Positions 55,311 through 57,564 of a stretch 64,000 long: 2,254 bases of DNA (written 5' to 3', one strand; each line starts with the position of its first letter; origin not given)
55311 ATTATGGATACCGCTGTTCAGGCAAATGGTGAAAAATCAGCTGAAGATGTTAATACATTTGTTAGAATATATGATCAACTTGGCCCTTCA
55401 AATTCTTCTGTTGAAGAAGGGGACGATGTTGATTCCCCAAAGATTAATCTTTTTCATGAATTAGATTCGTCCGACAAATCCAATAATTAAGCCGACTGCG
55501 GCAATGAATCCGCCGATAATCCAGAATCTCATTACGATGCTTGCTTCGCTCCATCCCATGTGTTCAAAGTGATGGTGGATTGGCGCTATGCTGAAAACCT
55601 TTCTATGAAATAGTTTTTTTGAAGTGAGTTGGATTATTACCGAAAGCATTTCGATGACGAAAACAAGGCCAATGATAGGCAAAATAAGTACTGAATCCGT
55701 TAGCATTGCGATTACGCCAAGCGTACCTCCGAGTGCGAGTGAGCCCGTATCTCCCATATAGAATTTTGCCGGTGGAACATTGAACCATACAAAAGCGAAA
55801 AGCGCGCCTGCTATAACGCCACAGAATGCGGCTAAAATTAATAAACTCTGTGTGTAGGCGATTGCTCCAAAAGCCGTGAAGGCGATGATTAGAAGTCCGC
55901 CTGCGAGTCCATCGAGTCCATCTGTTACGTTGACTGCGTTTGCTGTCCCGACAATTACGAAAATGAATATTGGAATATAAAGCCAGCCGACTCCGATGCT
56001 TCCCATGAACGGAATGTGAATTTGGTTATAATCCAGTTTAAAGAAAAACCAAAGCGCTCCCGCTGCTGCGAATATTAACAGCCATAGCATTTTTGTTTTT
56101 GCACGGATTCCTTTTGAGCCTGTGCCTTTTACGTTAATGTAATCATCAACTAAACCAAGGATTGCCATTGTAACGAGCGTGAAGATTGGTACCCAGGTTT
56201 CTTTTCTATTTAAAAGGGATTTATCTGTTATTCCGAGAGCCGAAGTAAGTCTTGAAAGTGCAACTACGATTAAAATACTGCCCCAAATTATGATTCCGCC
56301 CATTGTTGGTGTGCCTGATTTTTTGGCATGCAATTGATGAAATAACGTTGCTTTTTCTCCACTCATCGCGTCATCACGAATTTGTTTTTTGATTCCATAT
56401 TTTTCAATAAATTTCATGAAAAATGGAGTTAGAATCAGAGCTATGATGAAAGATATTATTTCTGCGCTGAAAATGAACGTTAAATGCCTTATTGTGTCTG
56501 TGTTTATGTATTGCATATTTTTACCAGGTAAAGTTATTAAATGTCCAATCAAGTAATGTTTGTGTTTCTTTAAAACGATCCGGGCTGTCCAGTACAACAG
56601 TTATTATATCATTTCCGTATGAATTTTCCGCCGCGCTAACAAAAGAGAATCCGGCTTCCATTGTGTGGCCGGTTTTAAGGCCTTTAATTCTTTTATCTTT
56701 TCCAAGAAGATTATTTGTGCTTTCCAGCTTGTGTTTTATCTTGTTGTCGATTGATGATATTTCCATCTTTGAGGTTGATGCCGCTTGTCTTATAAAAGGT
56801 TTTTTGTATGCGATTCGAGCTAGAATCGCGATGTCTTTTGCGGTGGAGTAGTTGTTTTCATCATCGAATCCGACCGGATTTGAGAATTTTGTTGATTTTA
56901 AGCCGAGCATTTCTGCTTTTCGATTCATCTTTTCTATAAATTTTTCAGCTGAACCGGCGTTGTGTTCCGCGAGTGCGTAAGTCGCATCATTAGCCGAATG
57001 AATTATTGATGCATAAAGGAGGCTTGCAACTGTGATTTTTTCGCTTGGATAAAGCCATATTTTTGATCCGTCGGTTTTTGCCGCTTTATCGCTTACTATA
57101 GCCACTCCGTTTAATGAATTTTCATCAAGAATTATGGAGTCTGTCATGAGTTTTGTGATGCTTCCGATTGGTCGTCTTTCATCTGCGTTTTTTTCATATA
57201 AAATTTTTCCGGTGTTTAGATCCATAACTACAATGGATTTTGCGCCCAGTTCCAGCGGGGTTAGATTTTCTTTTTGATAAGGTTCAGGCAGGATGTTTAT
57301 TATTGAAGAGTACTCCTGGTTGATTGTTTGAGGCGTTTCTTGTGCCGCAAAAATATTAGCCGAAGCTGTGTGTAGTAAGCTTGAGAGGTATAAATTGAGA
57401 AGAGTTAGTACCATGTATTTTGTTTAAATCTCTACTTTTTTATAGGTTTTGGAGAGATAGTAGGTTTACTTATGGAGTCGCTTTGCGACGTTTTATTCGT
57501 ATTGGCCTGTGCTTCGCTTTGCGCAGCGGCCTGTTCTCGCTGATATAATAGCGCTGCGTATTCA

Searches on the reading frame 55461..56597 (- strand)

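Call 64: search_protein_families(library=pfam, proteins=[window:55461-56597:-], max_evalue=0.001)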
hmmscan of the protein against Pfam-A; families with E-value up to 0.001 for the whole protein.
window:55461-56597:- (378 aa): 2 families
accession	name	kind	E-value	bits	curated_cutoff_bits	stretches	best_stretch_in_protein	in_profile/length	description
PF00953.26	Glycos_transf_4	-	4.3e-34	118.2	27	1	136-299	3-158/160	Glycosyl transferase family 4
PF10555.14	MraY_sig1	-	0.00014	21.5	20.1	1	93-104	1-12/13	Phospho-N-acetylmuramoyl-pentapeptide-transferase signature 1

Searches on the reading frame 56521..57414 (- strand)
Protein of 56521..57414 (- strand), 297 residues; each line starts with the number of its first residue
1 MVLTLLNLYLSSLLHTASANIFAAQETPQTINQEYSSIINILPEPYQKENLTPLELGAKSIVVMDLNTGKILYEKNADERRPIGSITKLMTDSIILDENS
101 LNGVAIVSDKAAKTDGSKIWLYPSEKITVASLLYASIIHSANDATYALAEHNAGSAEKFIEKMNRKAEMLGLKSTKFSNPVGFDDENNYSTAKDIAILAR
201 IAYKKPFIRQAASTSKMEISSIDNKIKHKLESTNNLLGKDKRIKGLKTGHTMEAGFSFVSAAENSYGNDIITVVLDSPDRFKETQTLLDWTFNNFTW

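Call 64: search_protein_families(library=pfam, proteins=[window:56521-57414:-], max_evalue=0.001)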
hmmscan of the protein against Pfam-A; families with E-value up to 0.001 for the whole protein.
window:56521-57414:- (297 aa): 2 families
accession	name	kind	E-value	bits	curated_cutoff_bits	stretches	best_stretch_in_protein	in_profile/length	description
PF00768.25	Peptidase_S11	-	2.9e-62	210.7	27.6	1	53-277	7-237/239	D-alanyl-D-alanine carboxypeptidase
PF13354.11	Beta-lactamase2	-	1.5e-07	31.4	22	1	60-198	1-142/214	Beta-lactamase enzyme family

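Call 80: find_homologous_proteins(query=window:56521-57414:-, max_evalue=1e-40)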
Query window:56521-57414:- (297 aa): 224 proteins with E <= 1e-40 among 2598 candidates; the best 120 are listed.
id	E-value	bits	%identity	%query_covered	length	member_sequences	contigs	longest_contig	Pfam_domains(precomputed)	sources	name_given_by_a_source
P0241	5.0e-183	625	96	100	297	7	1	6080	PF13354.13,PF00768.26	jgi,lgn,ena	jgi:D-alanyl-D-alanine carboxypeptidase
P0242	5.9e-153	526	80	100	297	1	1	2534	PF13354.13,PF00768.26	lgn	-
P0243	2.1e-119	416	64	100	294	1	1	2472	PF13354.13,PF00768.26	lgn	-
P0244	2.8e-110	386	61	100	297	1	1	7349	PF13354.13,PF00768.26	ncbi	-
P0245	5.9e-109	382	60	100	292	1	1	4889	PF13354.13,PF00768.26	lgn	-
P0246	2.2e-106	373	63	100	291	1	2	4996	PF13354.13,PF00768.26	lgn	-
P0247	2.7e-100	354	61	91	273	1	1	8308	PF13354.13,PF00768.26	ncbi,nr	ncbi:D-alanyl-D-alanine carboxypeptidase [Candidatus Peregrinibacteria bacterium]|nr:D-alanyl-D-alan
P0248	5.1e-92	326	52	100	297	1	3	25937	PF13354.13,PF00768.26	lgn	-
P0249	2.7e-91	324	53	100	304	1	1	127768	PF13354.13,PF00768.26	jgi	jgi:serine-type D-Ala-D-Ala carboxypeptidase (penicillin-binding protein 5/6)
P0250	4.1e-88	314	50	100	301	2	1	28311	PF13354.13,PF00768.26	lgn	-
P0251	1.3e-87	312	49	100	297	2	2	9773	PF13354.13,PF00768.26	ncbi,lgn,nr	ncbi:MAG: D-alanyl-D-alanine carboxypeptidase family protein [Patescibacteria group bacterium]|nr:D-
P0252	1.8e-85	305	53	100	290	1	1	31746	PF13354.13,PF00768.26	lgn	-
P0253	6.1e-83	297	53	97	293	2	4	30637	PF13354.13,PF00768.26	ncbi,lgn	-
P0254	7.6e-83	296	52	100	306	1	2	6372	PF13354.13,PF00768.26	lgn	-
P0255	2.4e-82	295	53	100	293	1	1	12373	PF13354.13,PF00768.26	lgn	-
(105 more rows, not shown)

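Call 81: find_encoding_contigs(protein=P0241, flank=10000, max_places=1)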
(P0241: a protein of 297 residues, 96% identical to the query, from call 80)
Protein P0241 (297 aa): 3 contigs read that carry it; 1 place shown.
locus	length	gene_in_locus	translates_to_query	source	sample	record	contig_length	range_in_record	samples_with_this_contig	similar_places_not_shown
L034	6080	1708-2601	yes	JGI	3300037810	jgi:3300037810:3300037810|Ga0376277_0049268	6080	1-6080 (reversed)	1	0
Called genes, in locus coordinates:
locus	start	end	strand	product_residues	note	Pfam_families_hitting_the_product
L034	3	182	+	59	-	?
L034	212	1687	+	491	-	PF03816:LytR_cpsA_psr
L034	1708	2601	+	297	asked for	PF00768:Peptidase_S11, PF13354:Beta-lactamase2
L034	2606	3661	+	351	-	PF00953:Glycos_transf_4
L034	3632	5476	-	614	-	PF18915:DUF5667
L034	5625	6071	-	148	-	PF04542:Sigma70_r2, PF08281:Sigma70_r4_2, PF04545:Sigma70_r4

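Call 82: find_encoding_contigs(protein=P0242, flank=10000, max_places=1)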
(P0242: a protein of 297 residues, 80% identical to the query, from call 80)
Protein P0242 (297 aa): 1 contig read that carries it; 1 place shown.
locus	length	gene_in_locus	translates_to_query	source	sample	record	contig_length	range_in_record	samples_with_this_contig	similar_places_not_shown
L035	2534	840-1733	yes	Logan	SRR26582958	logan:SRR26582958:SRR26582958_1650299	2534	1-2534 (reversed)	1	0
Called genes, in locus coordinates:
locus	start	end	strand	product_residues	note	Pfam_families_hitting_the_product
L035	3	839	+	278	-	?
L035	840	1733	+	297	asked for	PF00768:Peptidase_S11, PF13354:Beta-lactamase2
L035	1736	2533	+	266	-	?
